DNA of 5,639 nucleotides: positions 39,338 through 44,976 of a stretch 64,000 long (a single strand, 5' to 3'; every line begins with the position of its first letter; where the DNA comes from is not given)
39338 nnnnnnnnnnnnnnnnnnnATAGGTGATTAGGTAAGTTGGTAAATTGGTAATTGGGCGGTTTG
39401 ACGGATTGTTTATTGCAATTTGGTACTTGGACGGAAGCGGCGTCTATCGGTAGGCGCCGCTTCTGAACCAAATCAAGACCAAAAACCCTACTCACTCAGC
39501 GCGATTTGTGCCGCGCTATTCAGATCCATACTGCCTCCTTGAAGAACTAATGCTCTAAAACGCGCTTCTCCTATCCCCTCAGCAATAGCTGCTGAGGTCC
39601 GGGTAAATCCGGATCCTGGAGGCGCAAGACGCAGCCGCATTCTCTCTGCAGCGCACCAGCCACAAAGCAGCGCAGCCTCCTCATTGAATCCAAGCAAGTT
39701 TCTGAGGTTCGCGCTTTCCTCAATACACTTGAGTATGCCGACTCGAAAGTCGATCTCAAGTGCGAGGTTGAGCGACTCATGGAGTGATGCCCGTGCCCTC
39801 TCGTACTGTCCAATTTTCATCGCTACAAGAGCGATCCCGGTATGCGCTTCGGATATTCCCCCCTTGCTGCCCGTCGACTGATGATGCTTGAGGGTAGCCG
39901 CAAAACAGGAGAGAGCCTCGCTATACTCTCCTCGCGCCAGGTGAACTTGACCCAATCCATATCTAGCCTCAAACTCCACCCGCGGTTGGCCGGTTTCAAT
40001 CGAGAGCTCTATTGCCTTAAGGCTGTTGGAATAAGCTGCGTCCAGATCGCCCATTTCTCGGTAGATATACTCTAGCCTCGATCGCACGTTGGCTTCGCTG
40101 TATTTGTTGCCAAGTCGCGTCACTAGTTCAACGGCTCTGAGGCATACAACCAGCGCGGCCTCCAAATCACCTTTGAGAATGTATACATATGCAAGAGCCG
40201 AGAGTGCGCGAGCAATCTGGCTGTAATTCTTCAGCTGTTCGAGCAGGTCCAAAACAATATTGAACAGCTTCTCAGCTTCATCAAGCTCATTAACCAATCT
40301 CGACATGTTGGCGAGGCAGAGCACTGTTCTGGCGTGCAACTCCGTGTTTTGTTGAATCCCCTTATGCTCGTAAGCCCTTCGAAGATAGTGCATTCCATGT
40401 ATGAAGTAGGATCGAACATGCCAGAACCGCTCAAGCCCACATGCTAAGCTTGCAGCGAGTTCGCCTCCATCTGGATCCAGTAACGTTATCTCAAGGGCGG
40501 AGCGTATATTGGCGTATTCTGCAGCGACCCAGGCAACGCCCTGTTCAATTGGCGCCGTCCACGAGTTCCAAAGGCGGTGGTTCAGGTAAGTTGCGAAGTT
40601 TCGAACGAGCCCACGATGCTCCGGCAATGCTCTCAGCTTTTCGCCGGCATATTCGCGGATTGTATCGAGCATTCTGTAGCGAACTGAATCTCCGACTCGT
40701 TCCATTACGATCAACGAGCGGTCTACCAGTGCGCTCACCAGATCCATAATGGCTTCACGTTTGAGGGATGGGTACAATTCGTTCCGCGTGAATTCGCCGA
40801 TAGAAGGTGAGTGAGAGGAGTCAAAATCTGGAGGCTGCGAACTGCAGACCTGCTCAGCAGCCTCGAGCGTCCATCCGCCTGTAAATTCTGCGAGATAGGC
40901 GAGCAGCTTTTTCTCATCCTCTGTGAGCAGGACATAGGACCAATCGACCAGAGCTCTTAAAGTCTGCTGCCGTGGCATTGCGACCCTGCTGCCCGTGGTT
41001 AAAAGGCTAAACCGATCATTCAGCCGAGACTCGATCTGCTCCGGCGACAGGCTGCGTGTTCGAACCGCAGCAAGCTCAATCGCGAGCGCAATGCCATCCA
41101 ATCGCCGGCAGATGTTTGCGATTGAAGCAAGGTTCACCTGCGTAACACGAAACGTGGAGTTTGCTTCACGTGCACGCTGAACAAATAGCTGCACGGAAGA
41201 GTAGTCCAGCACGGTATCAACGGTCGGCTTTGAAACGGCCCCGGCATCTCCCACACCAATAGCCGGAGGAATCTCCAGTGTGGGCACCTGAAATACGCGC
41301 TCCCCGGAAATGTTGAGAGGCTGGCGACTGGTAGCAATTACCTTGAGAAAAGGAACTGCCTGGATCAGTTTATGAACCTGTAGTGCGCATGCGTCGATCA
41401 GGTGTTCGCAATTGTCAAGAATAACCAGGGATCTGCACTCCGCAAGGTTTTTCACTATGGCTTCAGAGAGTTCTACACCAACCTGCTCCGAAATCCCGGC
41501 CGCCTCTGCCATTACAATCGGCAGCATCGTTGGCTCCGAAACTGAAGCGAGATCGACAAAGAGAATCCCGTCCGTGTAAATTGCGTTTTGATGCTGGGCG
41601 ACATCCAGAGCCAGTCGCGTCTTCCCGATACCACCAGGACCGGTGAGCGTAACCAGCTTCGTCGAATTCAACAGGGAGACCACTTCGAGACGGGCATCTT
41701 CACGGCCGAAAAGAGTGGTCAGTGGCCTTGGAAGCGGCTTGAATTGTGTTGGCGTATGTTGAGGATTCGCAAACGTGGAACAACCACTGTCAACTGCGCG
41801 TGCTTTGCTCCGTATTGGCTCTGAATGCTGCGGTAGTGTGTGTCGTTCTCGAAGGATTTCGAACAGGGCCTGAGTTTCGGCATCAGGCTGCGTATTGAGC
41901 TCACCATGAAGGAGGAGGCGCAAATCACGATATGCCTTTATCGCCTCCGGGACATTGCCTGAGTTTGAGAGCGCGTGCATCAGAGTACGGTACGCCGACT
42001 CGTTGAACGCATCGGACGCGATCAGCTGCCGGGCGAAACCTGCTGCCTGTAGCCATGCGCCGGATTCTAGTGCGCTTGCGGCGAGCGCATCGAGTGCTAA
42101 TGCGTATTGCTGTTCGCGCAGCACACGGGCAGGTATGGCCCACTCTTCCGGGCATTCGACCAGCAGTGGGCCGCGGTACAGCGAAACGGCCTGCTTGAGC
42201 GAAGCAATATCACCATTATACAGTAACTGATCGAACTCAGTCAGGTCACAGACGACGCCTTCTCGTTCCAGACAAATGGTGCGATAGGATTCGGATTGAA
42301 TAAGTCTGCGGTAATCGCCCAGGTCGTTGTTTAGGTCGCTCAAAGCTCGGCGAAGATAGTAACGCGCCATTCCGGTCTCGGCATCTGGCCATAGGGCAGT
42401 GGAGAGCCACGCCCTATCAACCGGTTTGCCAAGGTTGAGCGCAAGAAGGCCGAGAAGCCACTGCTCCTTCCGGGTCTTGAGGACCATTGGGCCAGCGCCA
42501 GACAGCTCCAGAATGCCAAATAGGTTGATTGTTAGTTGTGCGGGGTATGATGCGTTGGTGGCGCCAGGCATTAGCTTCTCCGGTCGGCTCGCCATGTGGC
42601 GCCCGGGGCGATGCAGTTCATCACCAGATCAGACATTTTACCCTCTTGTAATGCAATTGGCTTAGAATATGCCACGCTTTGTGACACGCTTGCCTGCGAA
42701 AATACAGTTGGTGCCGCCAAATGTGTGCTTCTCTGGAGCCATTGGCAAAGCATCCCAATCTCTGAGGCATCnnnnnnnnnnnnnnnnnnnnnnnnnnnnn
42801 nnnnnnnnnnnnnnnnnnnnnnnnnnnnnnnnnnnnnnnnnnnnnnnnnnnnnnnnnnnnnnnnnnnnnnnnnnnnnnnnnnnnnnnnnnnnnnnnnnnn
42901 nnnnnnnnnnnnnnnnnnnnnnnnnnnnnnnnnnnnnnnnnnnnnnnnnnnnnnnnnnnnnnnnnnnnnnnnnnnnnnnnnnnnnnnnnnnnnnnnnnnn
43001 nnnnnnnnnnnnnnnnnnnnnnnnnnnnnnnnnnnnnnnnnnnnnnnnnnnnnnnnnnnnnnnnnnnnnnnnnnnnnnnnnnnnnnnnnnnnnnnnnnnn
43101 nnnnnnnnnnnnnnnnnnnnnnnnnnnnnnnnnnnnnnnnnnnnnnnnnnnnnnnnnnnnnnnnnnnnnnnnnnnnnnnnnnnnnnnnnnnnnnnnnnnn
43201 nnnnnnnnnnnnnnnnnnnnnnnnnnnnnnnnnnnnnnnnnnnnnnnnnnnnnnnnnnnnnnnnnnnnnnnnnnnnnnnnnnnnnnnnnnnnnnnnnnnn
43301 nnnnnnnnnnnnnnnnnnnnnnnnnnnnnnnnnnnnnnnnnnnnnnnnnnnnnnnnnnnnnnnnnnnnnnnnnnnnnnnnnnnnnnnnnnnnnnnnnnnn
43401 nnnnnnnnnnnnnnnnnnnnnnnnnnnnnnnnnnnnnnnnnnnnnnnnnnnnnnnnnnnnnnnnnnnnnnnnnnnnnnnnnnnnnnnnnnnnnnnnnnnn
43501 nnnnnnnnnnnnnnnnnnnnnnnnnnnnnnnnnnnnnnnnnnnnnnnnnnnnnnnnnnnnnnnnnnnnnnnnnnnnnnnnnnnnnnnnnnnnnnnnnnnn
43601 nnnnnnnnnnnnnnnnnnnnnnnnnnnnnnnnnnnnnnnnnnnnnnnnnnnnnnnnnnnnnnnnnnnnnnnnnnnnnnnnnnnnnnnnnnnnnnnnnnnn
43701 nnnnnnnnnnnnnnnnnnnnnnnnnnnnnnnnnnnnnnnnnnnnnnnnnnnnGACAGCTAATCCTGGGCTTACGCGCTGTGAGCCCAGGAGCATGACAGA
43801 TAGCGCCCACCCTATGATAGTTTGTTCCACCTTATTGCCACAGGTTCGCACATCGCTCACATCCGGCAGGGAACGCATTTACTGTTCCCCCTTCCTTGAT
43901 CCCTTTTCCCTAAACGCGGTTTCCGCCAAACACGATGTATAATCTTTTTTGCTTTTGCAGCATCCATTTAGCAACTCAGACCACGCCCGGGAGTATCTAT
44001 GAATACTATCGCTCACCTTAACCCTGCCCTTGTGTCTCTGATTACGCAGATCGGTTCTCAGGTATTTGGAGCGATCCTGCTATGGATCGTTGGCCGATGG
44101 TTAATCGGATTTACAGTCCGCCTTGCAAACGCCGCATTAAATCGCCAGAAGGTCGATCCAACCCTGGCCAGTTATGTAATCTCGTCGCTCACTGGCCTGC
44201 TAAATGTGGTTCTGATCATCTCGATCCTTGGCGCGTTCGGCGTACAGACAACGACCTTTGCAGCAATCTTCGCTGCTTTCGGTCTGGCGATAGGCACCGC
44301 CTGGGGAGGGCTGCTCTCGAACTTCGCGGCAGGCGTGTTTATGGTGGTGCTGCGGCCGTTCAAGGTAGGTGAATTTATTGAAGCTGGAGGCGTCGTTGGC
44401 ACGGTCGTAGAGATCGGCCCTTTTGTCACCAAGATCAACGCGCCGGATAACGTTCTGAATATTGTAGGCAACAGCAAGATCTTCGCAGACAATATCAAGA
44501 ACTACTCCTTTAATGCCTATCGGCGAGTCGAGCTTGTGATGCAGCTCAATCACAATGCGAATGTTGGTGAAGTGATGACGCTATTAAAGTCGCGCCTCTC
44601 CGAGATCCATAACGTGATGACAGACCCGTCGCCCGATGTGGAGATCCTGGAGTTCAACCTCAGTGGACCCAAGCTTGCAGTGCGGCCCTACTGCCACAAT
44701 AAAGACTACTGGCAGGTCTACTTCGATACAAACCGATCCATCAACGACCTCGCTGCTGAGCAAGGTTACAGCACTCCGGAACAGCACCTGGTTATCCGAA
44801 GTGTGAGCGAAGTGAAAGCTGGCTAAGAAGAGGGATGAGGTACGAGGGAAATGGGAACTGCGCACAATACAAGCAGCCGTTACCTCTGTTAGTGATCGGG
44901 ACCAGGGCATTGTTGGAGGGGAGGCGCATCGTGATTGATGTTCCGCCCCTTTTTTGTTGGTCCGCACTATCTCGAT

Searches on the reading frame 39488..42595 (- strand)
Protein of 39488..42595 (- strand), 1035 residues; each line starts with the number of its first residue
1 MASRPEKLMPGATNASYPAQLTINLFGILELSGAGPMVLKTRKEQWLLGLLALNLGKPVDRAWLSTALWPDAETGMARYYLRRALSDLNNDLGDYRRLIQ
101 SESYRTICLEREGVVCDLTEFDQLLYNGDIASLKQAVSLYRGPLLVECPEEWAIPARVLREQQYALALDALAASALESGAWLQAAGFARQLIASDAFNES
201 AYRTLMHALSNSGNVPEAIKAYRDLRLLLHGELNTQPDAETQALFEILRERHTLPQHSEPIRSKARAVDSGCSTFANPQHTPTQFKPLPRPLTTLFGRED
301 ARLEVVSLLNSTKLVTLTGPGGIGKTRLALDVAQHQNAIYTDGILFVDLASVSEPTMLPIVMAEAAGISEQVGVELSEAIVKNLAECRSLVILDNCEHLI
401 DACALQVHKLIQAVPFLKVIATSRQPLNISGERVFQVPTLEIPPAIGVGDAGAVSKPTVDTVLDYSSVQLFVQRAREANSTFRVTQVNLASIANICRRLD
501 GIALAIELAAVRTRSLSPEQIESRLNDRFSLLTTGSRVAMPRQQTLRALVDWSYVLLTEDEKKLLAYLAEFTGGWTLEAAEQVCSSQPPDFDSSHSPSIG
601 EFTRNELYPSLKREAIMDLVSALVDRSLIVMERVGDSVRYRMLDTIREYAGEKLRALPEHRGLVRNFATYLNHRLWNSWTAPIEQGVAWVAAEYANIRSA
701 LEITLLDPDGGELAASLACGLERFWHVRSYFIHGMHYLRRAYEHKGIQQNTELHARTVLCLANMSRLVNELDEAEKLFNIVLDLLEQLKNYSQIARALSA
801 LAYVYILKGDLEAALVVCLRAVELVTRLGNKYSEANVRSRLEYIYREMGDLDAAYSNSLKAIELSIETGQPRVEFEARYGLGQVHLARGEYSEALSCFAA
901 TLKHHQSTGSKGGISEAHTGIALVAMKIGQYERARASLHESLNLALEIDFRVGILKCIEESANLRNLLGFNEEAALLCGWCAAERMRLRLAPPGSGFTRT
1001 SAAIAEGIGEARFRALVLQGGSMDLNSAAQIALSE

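Call 5: search_protein_families(library=pfam, proteins=[window:39488-42595:-], max_evalue=0.01)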
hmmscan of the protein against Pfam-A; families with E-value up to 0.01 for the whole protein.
window:39488-42595:- (1035 aa): 18 families
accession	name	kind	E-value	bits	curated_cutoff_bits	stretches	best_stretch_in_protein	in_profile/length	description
PF03704.23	BTAD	-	3e-20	73.5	22.1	1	130-247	26-144/146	Bacterial transcriptional activator domain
PF13424.12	TPR_12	-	2.7e-13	50.4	30.1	3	794-863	2-73/77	Tetratricopeptide repeat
PF00515.34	TPR_1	-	5.3e-12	45.5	27.8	0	876-903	2-29/34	Tetratricopeptide repeat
PF17874.7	TPR_MalT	-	1.3e-11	44.9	45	1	752-900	37-186/336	MalT-like TPR region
PF07719.23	TPR_2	-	3.1e-08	33.6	27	0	876-903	2-29/34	Tetratricopeptide repeat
PF13432.12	TPR_16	-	3.1e-06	28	32.7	1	879-937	1-53/65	Tetratricopeptide repeat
PF13401.12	AAA_22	-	8.8e-06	26.5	27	1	312-404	5-101/130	AAA domain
PF13176.12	TPR_7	-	1.1e-05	25.6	27.9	0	797-831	1-35/36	Tetratricopeptide repeat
PF13181.12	TPR_8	-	1.6e-05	25.1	25.7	0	795-824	1-30/34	Tetratricopeptide repeat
PF14559.12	TPR_19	-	1.8e-05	25.4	25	0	875-906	25-56/68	Tetratricopeptide repeat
PF10602.15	RPN7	-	0.00012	22.3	29.6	1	792-907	33-145/174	26S proteasome subunit RPN7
PF13374.12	TPR_10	-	0.00086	19.7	27.5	0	795-826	2-33/42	Tetratricopeptide repeat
PF13191.12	AAA_16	-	0.0011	19.9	32.6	1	295-347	2-56/167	AAA ATPase domain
PF07539.18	UTP20_N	-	0.0046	15.8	27.6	1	735-854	380-501/615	U3 small nucleolar RNA-associated protein 20, N-terminal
PF00931.28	NB-ARC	-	0.0055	16.4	23.5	0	310-395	16-108/248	NB-ARC domain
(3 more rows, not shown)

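Call 7: search_protein_families(library=ncbifam, proteins=[window:39488-42595:-], max_evalue=0.1)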
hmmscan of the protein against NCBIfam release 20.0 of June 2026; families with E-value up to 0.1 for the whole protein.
window:39488-42595:- (1035 aa): 15 families
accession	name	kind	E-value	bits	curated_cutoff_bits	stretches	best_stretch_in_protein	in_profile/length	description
NF053617.1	SARPRegAfsRStmc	equivalog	1.3e-23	83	1430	2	32-424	41-435/986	SARP-family global regulator AfsR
NF041717.1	HaaA_phane_TPR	equivalog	8.3e-16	57.3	1125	1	762-949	679-866/882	cyclophane-containing RiPP biosynthesis TPR protein HaaT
NF040586.1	FxSxx_TPR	equivalog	1.2e-09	37.3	300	3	802-975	392-576/830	FxSxx-COOH system tetratricopeptide repeat protein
NF053520.1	HK_Porph_FimS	equivalog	2.9e-06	25.9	600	1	759-950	88-279/618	sensor histidine kinase FimS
NF041231.1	BagI_FevR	exception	4.4e-05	22.9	500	1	131-246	115-230/315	AfsR/SARP family transcriptional regulator BagI/FevR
NF040959.1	MamA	equivalog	0.00041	19.8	200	0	791-866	101-170/204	magnetosome protein MamA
NF003420.0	PRK04841.1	equivalog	0.0014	16.7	537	1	741-945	438-642/903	HTH-type transcriptional regulator MalT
NF005677.0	PRK07471.1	equivalog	0.0015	17.8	252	1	279-335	5-64/366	DNA polymerase III subunit delta'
TIGR02521.1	type_IV_pilW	equivalog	0.0018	17.9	154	1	789-944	25-164/234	type IV pilus biogenesis/stability protein PilW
NF033762.1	social_mot_Tgl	equivalog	0.016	14.5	225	0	876-942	101-163/252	social motility TPR repeat lipoprotein Tgl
TIGR02795.1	tol_pal_ybgF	equivalog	0.03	14.9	90.1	1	876-940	40-101/119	tol-pal system protein YbgF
NF002725.1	PRK02603.1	equivalog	0.031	14.3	143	0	884-944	44-101/173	photosystem I assembly protein Ycf3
TIGR00756.2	PPR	repeat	0.036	14.2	20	0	201-225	2-26/35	pentatricopeptide repeat protein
TIGR02640.1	gas_vesic_GvpN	equivalog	0.038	13.5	266.8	1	306-336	15-45/262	gas vesicle protein GvpN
TIGR02552.1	LcrH_SycD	equivalog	0.07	12.8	104.8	0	875-942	52-113/136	SycD/LcrH family type III secretion system chaperone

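Call 43: find_homologous_proteins(query=window:39488-42571:-, max_evalue=1e-60)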
Query window:39488-42571:- (1027 aa): 4734 proteins with E <= 1e-60 among 8000 candidates; the best 120 are listed.
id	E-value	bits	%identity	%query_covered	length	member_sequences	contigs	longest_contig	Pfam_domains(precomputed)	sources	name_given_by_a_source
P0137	0.0e+0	2283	100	100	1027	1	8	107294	PF03704.24,PF17874.8,PF00515.35,PF25872.1,PF13424.13,PF13176.13,PF13432.13,PF13401.13,PF13181.13,PF07719.24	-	-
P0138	8.9e-167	575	36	99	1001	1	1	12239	PF03704.24,PF25872.1,PF13176.13,PF24885.2,PF00486.35,PF13401.13,PF00931.29,PF13374.13,PF17874.8,PF00515.35,PF13424.13,PF14938.13,PF13432.13,PF13181.13,PF07719.24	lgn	-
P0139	8.3e-161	555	36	94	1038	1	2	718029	PF03704.24,PF12862.14,PF07720.19,PF25872.1,PF13176.13,PF24885.2,PF13401.13,PF13374.13,PF07721.21,PF14559.13,PF17874.8,PF00515.35,PF13424.13,PF13432.13,PF13181.13,PF07719.24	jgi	-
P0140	7.9e-160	552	37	91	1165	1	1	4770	PF03704.24,PF17874.8,PF25872.1,PF13424.13,PF13401.13,PF07719.24,PF13191.13,PF13374.13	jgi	jgi:predicted ATPase/DNA-binding SARP family transcriptional activator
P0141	2.1e-158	547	34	98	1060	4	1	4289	PF03704.24,PF17874.8,PF00515.35,PF25872.1,PF13424.13,PF13401.13,PF13181.13,PF07719.24,PF00931.29,PF13374.13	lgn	-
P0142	2.4e-156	540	35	96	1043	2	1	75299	PF03704.24,PF13414.13,PF00515.35,PF25872.1,PF13424.13,PF13176.13,PF13401.13,PF13181.13,PF07719.24,PF00931.29,PF13374.13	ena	-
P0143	6.4e-156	539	38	91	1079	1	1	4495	PF03704.24,PF00515.35,PF25872.1,PF13424.13,PF13176.13,PF24885.2,PF13181.13,PF07719.24,PF13374.13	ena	-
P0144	2.4e-155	537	35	99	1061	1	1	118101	PF03704.24,PF25872.1,PF13176.13,PF13401.13,PF13428.13,PF13374.13,PF07721.21,PF17874.8,PF00515.35,PF13424.13,PF13432.13,PF13181.13,PF07719.24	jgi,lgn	jgi:predicted ATPase/DNA-binding SARP family transcriptional activator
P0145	3.2e-154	533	36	92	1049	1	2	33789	PF03704.24,PF25872.1,PF13176.13,PF24885.2,PF13401.13,PF13374.13,PF14559.13,PF17874.8,PF00515.35,PF13424.13,PF13432.13,PF13181.13,PF07719.24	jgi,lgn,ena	-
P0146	2.2e-153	530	36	96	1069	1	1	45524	PF03704.24,PF17874.8,PF00515.35,PF25872.1,PF13424.13,PF13176.13,PF07719.24,PF13374.13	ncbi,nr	ncbi:MAG: hypothetical protein JWL77_114 [Chthonomonadaceae bacterium]|nr:hypothetical protein [Chth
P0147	4.1e-153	530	34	67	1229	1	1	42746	PF03704.24,PF07720.19,PF25872.1,PF13176.13,PF24885.2,PF13401.13,PF00931.29,PF13374.13,PF14559.13,PF00515.35,PF13424.13,PF00211.26,PF13181.13,PF07719.24,PF13174.13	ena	-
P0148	2.0e-152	527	37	92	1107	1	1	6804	PF03704.24,PF25872.1,PF13424.13,PF13401.13,PF13181.13,PF07719.24,PF13374.13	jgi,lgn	jgi:predicted ATPase/DNA-binding SARP family transcriptional activator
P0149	3.6e-152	526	36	99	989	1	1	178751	PF03704.24,PF12862.14,PF25872.1,PF13176.13,PF13401.13,PF13374.13,PF14559.13,PF17874.8,PF00515.35,PF13424.13,PF13432.13,PF13181.13,PF07719.24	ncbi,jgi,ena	jgi:non-specific serine/threonine protein kinase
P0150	5.8e-152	526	36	94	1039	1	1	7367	PF03704.24,PF13431.13,PF25872.1,PF13176.13,PF24885.2,PF13401.13,PF00931.29,PF13374.13,PF17874.8,PF00515.35,PF13424.13,PF13181.13,PF07719.24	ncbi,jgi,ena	jgi:predicted ATPase/DNA-binding SARP family transcriptional activator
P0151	1.2e-151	525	37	92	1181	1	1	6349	PF03704.24,PF25872.1,PF24885.2,PF13401.13,PF00931.29,PF13191.13,PF13374.13,PF17874.8,PF05729.19,PF13424.13,PF13181.13,PF07719.24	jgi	jgi:predicted ATPase/DNA-binding SARP family transcriptional activator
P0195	2.1e-143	497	36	99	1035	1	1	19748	PF03704.24,PF17874.8,PF00515.35,PF25872.1,PF13424.13,PF13401.13,PF13181.13,PF07719.24,PF13374.13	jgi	jgi:predicted ATPase/DNA-binding SARP family transcriptional activator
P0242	7.2e-137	476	32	93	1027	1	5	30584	PF03704.24,PF17874.8,PF00515.35,PF25872.1,PF13424.13,PF13176.13,PF13401.13,PF13181.13,PF07719.24,PF13374.13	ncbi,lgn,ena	-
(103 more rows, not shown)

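Call 44: find_encoding_contigs(protein=P0139, flank=10000, max_places=1)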
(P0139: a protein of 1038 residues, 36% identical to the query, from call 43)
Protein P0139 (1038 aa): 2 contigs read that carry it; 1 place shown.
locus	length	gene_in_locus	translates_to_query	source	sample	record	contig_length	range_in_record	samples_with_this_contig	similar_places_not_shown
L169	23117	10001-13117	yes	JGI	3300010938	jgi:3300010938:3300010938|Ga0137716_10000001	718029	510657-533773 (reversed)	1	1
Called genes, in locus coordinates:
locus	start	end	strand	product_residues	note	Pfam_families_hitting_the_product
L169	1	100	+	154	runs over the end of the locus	PF10502:Peptidase_S26, PF00717:Peptidase_S24, PF10502:Peptidase_S26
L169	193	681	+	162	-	PF00293:NUDIX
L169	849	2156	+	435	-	PF00890:FAD_binding_2 (faint), PF01266:DAO (weak), PF01494:FAD_binding_3, PF04820:Trp_halogenase (weak), PF05834:Lycopene_cycl (faint), PF07992:Pyr_redox_2 (weak), PF12831:FAD_oxidored (weak), PF13450:NAD_binding_8 (weak)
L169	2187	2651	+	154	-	PF10604:Polyketide_cyc2, PF03364:Polyketide_cyc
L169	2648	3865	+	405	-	PF00109:ketoacyl-synt, PF02801:Ketoacyl-synt_C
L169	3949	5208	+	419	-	-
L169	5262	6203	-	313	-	PF13401:AAA_22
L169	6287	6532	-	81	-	-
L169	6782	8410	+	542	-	PF00496:SBP_bac_5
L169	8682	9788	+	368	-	PF13365:Trypsin_2 (faint)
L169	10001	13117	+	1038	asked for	PF03704:BTAD, PF13401:AAA_22 (weak), PF25872:HTH_77, PF13424:TPR_12, PF13374:TPR_10, PF17874:TPR_MalT, PF13424:TPR_12, PF13424:TPR_12, +12 more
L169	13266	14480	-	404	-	PF28597:T2SSF_N, PF00482:T2SSF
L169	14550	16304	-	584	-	PF05157:MshEN, PF00437:T2SSE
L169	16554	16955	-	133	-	PF01521:Fe-S_biosyn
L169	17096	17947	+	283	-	PF00378:ECH_1, PF16113:ECH_2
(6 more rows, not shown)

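Call 46: find_encoding_contigs(protein=P0146, flank=10000, max_places=1)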
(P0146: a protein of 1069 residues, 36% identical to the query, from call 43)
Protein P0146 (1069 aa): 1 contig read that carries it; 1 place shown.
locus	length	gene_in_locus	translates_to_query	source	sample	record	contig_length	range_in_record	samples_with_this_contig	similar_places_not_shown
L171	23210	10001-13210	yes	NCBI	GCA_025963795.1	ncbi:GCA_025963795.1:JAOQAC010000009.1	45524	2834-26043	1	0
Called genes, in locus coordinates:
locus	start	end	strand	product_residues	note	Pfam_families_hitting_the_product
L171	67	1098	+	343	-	-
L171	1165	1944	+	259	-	-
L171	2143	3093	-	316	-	-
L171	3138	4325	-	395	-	PF02746:MR_MLE_N, PF13378:MR_MLE_C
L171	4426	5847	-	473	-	PF00930:DPPIV_N (faint), PF26549:Tricorn_N, PF26550:Tricorn_2nd, PF07676:PD40, PF26549:Tricorn_N, PF07676:PD40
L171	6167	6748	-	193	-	PF00291:PALP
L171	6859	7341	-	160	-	PF14588:YjgF_endoribonc, PF01042:Ribonuc_L-PSP (weak)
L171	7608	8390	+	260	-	-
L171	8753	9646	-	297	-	-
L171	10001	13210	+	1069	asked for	PF13374:TPR_10 (faint), PF03704:BTAD, PF07719:TPR_2 (faint), PF13176:TPR_7 (faint), PF25872:HTH_77 (faint), PF13424:TPR_12, PF17874:TPR_MalT (weak), PF13424:TPR_12, +1 more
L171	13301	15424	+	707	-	PF01011:PQQ, PF13360:PQQ_2 (weak), PF13570:Beta-prop_ACSF4 (faint), PF07774:EMC1_C (faint), PF00034:Cytochrom_C (weak), PF13442:Cytochrome_CBB3, PF01011:PQQ, PF13360:PQQ_2 (weak)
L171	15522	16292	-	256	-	PF00106:adh_short, PF08659:KR, PF13561:adh_short_C2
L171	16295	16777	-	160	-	PF12973:Cupin_7, PF07883:Cupin_2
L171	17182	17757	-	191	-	-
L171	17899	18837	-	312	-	PF12852:Cupin_6, PF00165:HTH_AraC (weak), PF12833:HTH_18, PF00165:HTH_AraC (weak)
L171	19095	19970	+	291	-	PF01370:Epimerase, PF05368:NmrA, PF13460:NAD_binding_10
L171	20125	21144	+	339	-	PF15902:Sortilin-Vps10 (faint), PF02012:BNR (faint)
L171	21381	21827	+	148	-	PF08814:XisH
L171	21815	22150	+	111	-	PF08869:XisI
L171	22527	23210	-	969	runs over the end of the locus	-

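Call 54: search_protein_families(library=ncbifam, proteins=[L171:8753-9646:-], max_evalue=0.05)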
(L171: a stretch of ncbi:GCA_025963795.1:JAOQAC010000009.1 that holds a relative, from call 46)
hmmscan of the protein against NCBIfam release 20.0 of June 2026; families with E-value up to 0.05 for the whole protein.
L171:8753-9646:- (297 aa): 0 families

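Call 75: search_protein_families(library=padloc, proteins=[window:39488-42571:-], max_evalue=0.001)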
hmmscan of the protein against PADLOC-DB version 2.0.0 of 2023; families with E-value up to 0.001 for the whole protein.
window:39488-42571:- (1027 aa): 1 family
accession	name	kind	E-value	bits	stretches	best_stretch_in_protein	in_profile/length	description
PDLC01169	TPR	-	4.2e-09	34.2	2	830-895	112-177/252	TPR repeats containing protein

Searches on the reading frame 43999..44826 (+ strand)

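Call 7: search_protein_families(library=ncbifam, proteins=[window:43999-44826:+], max_evalue=0.1)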
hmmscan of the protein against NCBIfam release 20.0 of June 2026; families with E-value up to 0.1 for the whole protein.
window:43999-44826:+ (275 aa): 6 families
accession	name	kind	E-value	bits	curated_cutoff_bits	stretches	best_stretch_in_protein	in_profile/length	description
NF007662.0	PRK10334.1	subfamily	6.7e-38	130.6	321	1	20-261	29-270/286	small-conductance mechanosensitive channel MscS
NF047602.1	MscsSHelicob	equivalog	3.1e-32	112.1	400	1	14-232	5-221/260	small-conductance mechanosensitive channel MscS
NF008438.0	PRK11281.1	equivalog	3.8e-14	51.4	991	1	58-255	875-1075/1113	mechanosensitive channel MscK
NF047601.1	MscSThanab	equivalog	2.8e-13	50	500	1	45-209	54-214/280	small-conductance mechanosensitive channel MscS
NF008180.0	PRK10929.1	equivalog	5.2e-09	34.5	809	1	22-218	836-1034/1109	miniconductance mechanosensitive channel MscM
NF007844.0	PRK10556.1-2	equivalog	0.0044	17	204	1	149-216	5-71/116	DUF2002 family protein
